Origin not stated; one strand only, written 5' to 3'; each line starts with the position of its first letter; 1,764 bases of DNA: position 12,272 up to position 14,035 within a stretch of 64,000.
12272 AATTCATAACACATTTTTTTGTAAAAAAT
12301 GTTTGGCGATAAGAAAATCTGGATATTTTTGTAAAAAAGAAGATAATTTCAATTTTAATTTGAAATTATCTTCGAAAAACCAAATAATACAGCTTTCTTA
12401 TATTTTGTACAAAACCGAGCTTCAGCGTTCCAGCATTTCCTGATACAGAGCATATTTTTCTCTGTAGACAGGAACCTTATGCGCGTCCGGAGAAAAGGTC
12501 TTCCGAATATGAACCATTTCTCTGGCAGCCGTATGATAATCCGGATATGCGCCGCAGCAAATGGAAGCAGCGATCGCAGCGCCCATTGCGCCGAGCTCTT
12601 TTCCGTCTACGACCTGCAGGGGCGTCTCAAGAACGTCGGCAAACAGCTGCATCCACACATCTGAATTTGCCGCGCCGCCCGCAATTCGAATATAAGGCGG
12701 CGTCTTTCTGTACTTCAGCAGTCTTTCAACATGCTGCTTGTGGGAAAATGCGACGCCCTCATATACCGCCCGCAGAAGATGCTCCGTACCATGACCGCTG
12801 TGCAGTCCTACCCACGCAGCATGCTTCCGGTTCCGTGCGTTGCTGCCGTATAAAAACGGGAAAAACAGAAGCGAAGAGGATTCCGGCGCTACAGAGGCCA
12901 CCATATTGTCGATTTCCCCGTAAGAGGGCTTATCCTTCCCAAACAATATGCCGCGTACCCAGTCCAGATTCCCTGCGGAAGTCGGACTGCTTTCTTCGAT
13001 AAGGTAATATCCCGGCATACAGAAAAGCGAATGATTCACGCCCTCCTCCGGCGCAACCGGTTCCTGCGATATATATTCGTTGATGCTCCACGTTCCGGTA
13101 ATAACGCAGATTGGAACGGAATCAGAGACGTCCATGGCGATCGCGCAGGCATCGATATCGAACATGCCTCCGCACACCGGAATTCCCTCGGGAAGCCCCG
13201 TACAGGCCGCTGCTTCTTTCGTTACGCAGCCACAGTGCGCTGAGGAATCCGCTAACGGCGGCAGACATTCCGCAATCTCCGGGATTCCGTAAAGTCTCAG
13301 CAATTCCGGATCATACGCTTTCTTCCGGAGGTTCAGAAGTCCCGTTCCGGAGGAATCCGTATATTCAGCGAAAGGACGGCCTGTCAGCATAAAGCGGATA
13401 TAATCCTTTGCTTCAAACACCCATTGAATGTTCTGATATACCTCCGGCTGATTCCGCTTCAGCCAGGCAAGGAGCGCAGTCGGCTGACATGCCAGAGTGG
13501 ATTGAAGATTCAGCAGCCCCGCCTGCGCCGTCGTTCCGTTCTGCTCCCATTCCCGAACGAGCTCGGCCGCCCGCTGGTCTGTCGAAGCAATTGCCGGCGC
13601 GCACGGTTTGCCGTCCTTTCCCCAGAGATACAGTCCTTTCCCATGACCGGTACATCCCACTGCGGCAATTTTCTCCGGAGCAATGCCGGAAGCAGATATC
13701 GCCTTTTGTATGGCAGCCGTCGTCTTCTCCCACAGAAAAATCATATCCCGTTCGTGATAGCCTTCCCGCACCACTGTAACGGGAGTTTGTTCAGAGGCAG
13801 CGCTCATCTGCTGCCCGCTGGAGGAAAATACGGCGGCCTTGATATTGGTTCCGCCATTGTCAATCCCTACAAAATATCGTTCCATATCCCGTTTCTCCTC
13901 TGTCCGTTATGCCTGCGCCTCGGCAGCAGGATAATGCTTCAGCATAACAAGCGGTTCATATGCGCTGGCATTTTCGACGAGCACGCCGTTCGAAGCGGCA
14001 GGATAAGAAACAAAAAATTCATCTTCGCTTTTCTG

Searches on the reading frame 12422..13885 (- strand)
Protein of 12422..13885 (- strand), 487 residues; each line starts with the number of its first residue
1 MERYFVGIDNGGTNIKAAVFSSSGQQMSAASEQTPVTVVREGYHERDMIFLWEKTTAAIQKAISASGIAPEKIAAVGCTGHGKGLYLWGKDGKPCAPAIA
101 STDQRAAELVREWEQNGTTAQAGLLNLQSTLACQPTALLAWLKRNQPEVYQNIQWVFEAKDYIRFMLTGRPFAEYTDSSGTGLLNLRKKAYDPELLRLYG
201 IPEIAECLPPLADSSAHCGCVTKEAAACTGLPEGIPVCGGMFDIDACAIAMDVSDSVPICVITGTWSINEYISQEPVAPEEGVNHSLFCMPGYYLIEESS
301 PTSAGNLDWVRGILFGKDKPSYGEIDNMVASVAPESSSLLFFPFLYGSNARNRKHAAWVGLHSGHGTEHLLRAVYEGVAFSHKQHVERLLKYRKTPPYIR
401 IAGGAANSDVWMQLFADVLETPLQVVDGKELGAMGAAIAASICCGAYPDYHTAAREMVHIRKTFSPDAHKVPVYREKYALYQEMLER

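Call 3: search_protein_families(library=pfam, proteins=[window:12422-13885:-], max_evalue=1)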
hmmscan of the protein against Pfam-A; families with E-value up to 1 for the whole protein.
window:12422-13885:- (487 aa): 4 families
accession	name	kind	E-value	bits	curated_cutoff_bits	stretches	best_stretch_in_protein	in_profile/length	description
PF00370.27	FGGY_N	-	2.1e-58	198.3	28.8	1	4-248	1-243/245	FGGY family of carbohydrate kinases, N-terminal domain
PF02782.22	FGGY_C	-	4.2e-31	108.7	27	1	260-442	2-196/198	FGGY family of carbohydrate kinases, C-terminal domain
PF01869.26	BcrAD_BadFG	-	7.4e-05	22.8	31.5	1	6-83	1-74/271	BadF/BadG/BcrA/BcrD ATPase family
PF00480.26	ROK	-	0.041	13.8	22.9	1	6-44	2-40/294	ROK family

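Call 4: search_protein_families(library=ncbifam, proteins=[window:12422-13885:-], max_evalue=1)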
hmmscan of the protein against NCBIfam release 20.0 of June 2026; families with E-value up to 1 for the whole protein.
window:12422-13885:- (487 aa): 15 families
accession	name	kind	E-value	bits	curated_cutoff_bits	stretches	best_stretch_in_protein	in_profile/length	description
TIGR01312.1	XylB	equivalog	1.3e-70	238.3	380.25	1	6-485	1-480/481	xylulokinase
NF008187.0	PRK10939.1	equivalog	2.6e-52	178.1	528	1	2-484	3-499/521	autoinducer-2 kinase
TIGR01311.1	glycerol_kin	equivalog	6.3e-44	150.1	590.35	1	4-483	2-488/496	glycerol kinase GlpK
TIGR01314.1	gntK_FGGY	equivalog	2.5e-39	135.2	648.55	1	4-481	1-486/505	gluconokinase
NF011601.0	PRK15027.1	equivalog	1.3e-37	129.4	912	1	5-483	2-474/484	xylulokinase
NF000756.0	PRK00047.1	subfamily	2.4e-35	121.8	498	1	2-471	4-478/502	glycerol kinase GlpK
TIGR02628.1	fuculo_kin_coli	equivalog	2.8e-34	118.9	470.9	1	8-466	6-464/465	L-fuculokinase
NF003154.0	PRK04123.1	equivalog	2.5e-30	105.7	428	2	355-485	402-534/554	ribulokinase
TIGR01315.1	5C_CHO_kinase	subfamily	8.4e-26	90.8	408.7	2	5-298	2-321/541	FGGY family pentulose kinase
TIGR01234.1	L-ribulokinase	equivalog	4.9e-24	85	583.25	2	367-485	407-527/536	ribulokinase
TIGR02627.1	rhamnulo_kin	equivalog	2.4e-19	69.3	527.95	2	39-283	38-271/454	rhamnulokinase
NF007925.0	PRK10640.1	equivalog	7.7e-15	54.3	639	1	40-282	45-276/489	rhamnulokinase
TIGR00241.1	CoA_E_activ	domain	0.011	15.2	125.4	0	362-438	174-247/248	acyl-CoA dehydratase activase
NF007251.0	PRK09698.1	equivalog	0.038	13.2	253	1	2-38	5-41/304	allose kinase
NF009842.0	PRK13317.1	equivalog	0.074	12.4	234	1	4-81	3-56/277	type II pantothenate kinase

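Call 61: search_solved_structures(query=window:12422-13885:-, max_evalue=1e-20)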
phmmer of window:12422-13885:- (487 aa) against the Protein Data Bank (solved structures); distinct sequences matched with E-value up to 1e-20: 17.
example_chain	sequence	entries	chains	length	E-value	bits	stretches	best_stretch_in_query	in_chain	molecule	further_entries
5ya0_A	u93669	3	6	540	1.4e-39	139.5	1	3-482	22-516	Autoinducer-2 kinase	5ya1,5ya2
3ifr_A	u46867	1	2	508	8.5e-39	136.9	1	3-479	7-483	Carbohydrate kinase, FGGY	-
3gbt_A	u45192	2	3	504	9.5e-37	130.1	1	3-484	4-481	Gluconate kinase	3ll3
6k78_B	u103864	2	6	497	1.6e-35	126.1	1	1-466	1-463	Glycerol kinase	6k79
2itm_A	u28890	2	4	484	2.1e-35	125.7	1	5-482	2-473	Xylulose kinase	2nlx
6k78_A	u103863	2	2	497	2.6e-35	125.4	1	1-466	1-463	Glycerol kinase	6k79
2zf5_O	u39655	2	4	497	4.6e-35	124.6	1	1-466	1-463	Glycerol kinase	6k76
5vm1_A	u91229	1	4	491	1.5e-28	103.1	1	4-483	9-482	Xylulokinase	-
3d7e_O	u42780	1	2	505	1.9e-27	99.5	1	3-467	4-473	Glycerol kinase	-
3h45_X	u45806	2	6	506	6.3e-27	97.8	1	3-467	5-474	Glycerol kinase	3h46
3h3n_X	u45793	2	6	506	6.6e-27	97.7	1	3-467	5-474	Glycerol kinase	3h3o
3flc_O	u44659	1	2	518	7.2e-27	97.6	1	3-467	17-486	Glycerol kinase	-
1r59_O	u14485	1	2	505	8.8e-27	97.3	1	3-467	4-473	Glycerol kinase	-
1xup_O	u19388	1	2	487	2.6e-26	95.7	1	4-467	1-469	Glycerol kinase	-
2dpn_A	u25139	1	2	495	3.6e-26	95.3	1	4-475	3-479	Glycerol kinase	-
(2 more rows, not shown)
